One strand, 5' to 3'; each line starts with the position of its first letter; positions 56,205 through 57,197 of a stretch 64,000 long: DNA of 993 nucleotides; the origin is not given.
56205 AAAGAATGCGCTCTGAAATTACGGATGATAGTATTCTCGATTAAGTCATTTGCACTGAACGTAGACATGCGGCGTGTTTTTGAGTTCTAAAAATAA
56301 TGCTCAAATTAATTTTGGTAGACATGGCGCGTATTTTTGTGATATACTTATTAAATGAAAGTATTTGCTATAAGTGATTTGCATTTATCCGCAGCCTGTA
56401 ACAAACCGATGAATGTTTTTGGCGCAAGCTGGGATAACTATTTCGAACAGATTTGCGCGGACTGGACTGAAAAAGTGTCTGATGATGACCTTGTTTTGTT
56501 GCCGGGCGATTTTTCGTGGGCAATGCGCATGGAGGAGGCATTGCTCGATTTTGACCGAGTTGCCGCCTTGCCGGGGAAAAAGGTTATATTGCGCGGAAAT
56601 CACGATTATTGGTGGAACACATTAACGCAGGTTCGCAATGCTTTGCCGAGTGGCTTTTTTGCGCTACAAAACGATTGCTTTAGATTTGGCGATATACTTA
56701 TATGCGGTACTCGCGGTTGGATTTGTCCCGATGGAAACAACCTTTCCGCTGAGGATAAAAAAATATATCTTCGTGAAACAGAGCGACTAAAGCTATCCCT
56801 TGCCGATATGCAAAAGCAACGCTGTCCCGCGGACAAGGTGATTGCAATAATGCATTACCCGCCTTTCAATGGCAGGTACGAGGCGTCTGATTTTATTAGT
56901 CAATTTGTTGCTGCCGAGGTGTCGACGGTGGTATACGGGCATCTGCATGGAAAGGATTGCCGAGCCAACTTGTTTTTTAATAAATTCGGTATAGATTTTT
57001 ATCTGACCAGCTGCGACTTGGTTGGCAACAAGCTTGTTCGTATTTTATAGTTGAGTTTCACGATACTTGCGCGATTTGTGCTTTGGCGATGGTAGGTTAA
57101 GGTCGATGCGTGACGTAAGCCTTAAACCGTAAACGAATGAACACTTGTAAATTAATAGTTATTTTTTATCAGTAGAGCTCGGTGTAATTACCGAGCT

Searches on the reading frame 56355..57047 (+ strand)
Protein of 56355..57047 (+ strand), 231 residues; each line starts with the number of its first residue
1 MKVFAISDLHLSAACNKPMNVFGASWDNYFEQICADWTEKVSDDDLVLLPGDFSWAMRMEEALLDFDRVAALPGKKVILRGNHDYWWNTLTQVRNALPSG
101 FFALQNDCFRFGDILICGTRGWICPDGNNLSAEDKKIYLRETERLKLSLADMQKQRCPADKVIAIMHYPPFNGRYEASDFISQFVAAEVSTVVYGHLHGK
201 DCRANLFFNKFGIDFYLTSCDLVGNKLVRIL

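Call 28: search_protein_families(library=pfam, proteins=[window:56355-57047:+], max_evalue=0.00001)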
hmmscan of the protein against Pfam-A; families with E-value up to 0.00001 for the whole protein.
window:56355-57047:+ (231 aa): 2 families
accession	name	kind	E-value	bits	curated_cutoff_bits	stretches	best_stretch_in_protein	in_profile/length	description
PF00149.33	Metallophos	-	1.7e-14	55.1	21.5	1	1-199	1-190/191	Calcineurin-like phosphoesterase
PF12850.12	Metallophos_2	-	1.5e-06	28.7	27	1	1-205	1-124/154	Calcineurin-like phosphoesterase superfamily domain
